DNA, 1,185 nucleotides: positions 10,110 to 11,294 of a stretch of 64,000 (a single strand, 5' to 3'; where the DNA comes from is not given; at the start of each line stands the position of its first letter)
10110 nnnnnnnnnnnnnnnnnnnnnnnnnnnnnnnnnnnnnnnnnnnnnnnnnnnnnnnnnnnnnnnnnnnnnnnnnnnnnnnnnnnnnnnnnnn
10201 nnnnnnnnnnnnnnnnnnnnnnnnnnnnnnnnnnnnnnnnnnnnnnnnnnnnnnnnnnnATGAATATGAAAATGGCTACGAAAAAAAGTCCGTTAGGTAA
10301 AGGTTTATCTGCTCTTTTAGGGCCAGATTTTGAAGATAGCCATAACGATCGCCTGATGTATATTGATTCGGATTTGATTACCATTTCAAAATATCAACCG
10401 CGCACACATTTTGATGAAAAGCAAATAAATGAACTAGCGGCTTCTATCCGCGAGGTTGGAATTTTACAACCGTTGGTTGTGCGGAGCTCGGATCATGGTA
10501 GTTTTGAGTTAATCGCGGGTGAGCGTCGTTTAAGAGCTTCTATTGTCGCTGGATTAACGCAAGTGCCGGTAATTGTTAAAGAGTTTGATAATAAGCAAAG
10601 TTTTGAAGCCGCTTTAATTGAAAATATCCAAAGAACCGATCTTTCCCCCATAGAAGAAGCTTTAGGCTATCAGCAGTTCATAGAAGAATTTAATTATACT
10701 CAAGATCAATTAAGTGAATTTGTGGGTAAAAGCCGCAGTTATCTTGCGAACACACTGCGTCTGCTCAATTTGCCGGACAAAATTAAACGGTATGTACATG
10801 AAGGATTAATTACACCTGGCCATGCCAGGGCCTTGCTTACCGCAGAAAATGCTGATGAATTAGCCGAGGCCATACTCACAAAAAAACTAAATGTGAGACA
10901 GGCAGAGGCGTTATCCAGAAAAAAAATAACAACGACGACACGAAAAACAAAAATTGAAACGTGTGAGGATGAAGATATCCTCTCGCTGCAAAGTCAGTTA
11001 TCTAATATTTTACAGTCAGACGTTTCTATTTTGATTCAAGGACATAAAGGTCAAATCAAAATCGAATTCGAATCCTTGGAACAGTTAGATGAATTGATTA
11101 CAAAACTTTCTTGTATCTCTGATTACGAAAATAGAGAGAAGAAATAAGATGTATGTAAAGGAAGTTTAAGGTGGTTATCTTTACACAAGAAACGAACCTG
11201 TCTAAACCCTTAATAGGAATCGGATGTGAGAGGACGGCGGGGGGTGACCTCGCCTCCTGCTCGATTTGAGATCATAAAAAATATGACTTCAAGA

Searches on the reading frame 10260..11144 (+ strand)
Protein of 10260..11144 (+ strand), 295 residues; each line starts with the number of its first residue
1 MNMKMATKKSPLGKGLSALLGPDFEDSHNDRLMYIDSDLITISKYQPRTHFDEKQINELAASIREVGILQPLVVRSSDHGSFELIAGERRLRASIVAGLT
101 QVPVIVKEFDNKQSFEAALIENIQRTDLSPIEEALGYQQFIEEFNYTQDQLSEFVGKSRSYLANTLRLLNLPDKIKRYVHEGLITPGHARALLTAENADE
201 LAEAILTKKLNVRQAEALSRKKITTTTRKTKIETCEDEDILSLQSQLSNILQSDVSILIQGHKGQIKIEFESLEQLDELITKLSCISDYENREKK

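Call 63: search_protein_families(library=pfam, proteins=[window:10260-11144:+], max_evalue=0.000001)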
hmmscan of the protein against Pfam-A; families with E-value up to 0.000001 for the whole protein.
window:10260-11144:+ (295 aa): 3 families
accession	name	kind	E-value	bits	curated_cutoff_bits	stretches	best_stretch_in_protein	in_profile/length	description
PF17762.8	HTH_ParB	-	3.6e-33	114.2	22.6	1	127-221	2-99/102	ParB HTH domain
PF02195.25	ParB_N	-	8.7e-32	109.5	26.3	1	32-124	3-95/95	ParB N-terminal domain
PF23552.2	ParB_C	-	7.3e-09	35.4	23.8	1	237-283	2-49/50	ParB dimerisation domain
